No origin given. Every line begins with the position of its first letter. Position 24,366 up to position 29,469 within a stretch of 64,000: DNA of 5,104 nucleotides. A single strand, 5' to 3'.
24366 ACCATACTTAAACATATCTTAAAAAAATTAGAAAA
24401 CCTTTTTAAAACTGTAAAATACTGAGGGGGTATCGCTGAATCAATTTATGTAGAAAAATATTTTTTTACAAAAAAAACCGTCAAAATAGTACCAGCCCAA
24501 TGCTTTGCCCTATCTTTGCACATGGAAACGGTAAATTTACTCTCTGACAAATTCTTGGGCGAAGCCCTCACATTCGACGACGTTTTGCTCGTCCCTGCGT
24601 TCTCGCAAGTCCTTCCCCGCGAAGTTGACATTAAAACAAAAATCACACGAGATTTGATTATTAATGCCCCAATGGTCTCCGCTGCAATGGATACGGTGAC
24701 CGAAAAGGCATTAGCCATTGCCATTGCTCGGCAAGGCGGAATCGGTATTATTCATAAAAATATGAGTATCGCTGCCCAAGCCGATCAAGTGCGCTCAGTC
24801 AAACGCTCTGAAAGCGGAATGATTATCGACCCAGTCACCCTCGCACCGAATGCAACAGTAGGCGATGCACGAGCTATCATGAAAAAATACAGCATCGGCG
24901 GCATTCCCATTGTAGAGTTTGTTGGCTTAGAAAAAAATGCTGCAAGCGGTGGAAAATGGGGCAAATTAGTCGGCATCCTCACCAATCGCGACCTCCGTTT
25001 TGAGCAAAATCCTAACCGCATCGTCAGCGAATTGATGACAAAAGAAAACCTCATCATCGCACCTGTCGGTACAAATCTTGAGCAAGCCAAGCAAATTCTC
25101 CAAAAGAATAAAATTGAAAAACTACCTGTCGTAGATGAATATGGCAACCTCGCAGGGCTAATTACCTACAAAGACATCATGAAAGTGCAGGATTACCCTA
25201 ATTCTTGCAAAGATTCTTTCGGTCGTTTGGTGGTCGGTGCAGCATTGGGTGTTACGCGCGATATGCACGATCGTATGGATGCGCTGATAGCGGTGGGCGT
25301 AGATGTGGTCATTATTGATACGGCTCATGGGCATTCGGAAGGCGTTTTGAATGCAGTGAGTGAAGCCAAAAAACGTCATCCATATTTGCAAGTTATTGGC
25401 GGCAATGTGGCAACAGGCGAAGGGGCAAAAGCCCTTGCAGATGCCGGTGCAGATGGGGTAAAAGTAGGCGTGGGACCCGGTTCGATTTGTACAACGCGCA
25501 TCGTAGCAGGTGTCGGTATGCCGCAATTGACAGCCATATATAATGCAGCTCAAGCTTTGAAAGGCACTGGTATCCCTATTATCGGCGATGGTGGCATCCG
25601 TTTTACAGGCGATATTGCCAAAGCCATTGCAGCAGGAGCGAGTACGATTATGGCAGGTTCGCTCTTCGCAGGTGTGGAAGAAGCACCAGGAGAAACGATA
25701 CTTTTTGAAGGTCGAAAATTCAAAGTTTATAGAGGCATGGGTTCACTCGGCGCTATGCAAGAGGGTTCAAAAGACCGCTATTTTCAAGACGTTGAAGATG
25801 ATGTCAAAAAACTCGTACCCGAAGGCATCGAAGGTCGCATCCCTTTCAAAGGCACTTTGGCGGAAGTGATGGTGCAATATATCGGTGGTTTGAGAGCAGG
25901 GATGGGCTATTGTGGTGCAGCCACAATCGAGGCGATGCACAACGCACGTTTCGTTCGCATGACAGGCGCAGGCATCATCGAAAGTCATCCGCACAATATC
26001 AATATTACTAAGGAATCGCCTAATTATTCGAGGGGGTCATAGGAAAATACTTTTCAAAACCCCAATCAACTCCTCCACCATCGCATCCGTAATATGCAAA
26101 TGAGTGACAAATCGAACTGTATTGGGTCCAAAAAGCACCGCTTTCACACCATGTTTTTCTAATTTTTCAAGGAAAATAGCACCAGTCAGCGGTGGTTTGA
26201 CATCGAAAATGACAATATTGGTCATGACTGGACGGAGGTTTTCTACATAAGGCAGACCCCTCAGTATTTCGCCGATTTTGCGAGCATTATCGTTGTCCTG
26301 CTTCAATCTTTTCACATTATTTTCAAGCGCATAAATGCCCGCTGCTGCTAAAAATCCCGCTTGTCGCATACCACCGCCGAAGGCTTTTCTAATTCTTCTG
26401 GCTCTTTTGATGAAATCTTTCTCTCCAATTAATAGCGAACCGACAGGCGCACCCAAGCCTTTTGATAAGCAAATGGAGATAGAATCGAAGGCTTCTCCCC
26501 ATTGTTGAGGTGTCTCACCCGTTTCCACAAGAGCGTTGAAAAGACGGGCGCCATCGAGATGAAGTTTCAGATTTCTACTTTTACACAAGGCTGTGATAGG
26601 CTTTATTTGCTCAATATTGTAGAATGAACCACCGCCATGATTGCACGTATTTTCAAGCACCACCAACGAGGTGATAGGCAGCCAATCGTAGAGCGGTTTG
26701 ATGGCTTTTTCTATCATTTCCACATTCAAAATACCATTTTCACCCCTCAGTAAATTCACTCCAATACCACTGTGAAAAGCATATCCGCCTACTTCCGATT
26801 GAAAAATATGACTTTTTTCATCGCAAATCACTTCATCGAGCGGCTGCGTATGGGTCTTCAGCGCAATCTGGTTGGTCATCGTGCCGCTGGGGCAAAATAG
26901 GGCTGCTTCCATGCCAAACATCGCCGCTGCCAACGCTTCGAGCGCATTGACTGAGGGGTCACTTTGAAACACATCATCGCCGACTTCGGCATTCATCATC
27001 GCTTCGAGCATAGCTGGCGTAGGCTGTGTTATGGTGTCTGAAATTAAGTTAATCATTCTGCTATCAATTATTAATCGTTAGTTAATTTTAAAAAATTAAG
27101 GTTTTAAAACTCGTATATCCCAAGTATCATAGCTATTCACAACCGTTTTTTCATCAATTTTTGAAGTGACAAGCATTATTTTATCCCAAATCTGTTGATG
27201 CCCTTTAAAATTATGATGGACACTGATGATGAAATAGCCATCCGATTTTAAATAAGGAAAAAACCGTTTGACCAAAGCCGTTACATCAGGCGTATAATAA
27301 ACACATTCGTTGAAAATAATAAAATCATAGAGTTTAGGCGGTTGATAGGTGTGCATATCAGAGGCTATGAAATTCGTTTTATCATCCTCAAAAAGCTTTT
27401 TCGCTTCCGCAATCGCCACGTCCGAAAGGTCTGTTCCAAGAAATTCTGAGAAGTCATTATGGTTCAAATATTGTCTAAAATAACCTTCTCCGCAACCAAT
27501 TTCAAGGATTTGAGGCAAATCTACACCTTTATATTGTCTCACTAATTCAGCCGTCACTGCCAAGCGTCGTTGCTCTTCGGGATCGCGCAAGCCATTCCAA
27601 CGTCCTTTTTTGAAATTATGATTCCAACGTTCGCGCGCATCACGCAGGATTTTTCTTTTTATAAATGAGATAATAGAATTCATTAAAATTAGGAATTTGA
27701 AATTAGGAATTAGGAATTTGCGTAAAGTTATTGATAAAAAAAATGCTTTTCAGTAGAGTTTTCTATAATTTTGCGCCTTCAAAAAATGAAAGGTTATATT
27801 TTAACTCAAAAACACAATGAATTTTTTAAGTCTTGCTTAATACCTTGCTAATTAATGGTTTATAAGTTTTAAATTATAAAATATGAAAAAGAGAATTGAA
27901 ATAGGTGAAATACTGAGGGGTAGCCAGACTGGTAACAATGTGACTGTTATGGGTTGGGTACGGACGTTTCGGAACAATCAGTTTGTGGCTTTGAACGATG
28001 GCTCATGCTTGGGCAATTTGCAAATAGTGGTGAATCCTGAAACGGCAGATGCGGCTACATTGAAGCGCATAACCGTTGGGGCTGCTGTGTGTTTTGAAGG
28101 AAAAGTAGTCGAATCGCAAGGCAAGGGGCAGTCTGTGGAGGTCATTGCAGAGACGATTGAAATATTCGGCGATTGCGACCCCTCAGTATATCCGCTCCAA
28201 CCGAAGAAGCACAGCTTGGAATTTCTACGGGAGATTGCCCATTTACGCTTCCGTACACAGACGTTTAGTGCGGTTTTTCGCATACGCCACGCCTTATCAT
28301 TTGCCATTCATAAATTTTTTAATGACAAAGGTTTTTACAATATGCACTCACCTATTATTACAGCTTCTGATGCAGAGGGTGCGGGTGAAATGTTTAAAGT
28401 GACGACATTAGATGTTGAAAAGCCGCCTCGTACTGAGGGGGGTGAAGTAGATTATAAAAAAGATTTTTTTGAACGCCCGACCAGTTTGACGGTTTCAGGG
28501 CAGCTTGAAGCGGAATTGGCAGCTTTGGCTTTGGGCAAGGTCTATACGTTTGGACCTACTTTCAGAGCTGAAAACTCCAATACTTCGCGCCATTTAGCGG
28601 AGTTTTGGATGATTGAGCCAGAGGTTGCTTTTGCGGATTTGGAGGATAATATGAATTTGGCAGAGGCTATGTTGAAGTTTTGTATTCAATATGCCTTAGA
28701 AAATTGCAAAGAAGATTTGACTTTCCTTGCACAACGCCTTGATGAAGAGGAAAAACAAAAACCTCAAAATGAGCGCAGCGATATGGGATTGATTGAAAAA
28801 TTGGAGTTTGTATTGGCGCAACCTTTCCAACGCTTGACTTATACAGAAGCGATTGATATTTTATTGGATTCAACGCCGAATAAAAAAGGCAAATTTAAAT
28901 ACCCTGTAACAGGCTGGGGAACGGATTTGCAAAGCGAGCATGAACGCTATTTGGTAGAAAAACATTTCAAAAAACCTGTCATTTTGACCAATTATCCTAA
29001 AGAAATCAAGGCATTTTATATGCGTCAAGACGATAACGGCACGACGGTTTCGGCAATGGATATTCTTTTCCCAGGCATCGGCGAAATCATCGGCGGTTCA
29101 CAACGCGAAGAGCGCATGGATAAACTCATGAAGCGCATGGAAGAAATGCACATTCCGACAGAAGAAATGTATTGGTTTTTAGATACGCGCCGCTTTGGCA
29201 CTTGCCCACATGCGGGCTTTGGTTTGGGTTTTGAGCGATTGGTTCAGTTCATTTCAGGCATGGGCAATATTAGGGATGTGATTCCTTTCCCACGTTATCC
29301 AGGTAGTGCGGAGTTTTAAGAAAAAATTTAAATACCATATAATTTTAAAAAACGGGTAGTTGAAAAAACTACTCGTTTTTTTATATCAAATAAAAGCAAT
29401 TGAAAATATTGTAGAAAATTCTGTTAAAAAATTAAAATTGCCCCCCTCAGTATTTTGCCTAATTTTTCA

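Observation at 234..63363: Hyper-abundant non-palindromic decamer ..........: about one copy per kb, on both strands, inside and outside genes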

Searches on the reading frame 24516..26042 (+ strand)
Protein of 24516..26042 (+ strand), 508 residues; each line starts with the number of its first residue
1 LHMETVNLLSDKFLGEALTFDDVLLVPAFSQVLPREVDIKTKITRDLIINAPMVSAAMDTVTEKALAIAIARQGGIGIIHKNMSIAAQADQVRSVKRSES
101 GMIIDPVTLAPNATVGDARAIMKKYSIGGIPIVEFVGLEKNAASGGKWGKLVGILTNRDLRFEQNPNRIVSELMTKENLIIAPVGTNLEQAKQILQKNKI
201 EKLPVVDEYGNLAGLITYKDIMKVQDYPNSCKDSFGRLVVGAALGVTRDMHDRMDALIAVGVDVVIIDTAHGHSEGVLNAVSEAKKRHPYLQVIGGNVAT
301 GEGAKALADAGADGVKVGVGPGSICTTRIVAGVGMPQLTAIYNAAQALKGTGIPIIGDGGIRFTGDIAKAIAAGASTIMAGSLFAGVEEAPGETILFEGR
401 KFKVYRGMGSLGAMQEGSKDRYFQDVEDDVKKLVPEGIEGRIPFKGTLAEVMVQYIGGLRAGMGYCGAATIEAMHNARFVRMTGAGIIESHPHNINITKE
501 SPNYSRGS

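Call 23: search_protein_families(library=pfam, proteins=[window:24516-26042:+], max_evalue=0.00001)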
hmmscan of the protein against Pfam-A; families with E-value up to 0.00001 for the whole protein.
window:24516-26042:+ (508 aa): 4 families
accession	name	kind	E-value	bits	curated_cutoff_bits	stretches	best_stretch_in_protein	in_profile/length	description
PF00478.31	IMPDH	-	3.7e-156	519.9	25.6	1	17-493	1-345/345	IMP dehydrogenase / GMP reductase domain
PF00571.33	CBS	-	1.5e-22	80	24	2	170-224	1-54/57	CBS domain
PF03060.21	NMO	-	3.4e-07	30.4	28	0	229-392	81-233/331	Nitronate monooxygenase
PF01070.24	FMN_dh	-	1.1e-06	28.4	24.9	1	298-384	226-305/350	FMN-dependent dehydrogenase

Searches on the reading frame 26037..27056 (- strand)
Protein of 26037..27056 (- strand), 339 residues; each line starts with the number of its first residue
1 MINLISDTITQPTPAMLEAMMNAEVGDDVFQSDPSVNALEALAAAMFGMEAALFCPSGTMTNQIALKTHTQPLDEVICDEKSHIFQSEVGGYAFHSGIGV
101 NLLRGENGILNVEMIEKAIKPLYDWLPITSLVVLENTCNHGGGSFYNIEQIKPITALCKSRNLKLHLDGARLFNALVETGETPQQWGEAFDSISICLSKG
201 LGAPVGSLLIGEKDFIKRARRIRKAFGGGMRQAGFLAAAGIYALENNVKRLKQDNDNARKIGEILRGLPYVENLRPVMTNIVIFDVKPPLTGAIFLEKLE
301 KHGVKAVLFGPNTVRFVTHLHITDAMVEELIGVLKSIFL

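Call 23: search_protein_families(library=pfam, proteins=[window:26037-27056:-], max_evalue=0.00001)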
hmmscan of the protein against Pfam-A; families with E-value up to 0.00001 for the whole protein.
window:26037-27056:- (339 aa): 2 families
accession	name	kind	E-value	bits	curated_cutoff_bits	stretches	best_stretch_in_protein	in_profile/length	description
PF01212.27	Beta_elim_lyase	-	2.5e-98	329.4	27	1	3-286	1-285/288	Beta-eliminating lyase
PF00202.27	Aminotran_3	-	2.4e-07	30.3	30.5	0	280-337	344-402/403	Aminotransferase class-III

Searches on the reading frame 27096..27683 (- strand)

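Call 23: search_protein_families(library=pfam, proteins=[window:27096-27683:-], max_evalue=0.00001)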
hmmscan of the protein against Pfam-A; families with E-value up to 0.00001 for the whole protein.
window:27096-27683:- (195 aa): 6 families
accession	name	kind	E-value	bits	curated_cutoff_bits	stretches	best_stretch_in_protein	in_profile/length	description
PF13489.12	Methyltransf_23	-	1.3e-15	58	27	1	45-158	11-121/164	Methyltransferase domain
PF08241.18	Methyltransf_11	-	7.9e-13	49.3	21.2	1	60-153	1-95/95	Methyltransferase domain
PF13649.12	Methyltransf_25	-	5.5e-12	46.7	27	1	59-149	1-97/97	Methyltransferase domain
PF08242.18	Methyltransf_12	-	8.5e-12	46.1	30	1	60-151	1-98/98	Methyltransferase domain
PF13847.12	Methyltransf_31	-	6.1e-11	42.6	27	1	58-157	6-113/145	Methyltransferase domain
PF05401.17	NodS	-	7.7e-08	32.9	24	1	37-155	27-146/201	Nodulation protein S (NodS)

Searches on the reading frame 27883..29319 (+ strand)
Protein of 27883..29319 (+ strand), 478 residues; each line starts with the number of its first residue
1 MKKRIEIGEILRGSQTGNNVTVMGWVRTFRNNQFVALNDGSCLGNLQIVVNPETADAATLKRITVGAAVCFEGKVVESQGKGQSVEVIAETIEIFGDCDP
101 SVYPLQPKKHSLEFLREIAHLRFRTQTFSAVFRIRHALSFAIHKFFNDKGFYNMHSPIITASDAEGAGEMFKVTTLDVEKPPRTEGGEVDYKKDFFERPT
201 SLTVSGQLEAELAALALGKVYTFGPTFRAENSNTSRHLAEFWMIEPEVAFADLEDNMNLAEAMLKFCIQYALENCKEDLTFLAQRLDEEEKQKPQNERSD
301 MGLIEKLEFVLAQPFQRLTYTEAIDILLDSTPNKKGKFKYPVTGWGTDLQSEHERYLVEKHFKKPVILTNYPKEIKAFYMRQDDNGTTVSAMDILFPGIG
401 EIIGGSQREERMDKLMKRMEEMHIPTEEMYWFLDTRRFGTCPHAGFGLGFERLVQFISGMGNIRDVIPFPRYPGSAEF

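Call 23: search_protein_families(library=pfam, proteins=[window:27883-29319:+], max_evalue=0.00001)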
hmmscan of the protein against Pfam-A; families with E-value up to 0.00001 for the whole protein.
window:27883-29319:+ (478 aa): 2 families
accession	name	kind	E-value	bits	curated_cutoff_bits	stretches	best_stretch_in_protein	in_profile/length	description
PF00152.25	tRNA-synt_2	-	3.9e-67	226.9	25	1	117-471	7-306/308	tRNA synthetases class II (D, K and N)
PF01336.31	tRNA_anti-codon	-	9.6e-12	45.1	27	1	20-94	1-74/75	OB-fold nucleic acid binding domain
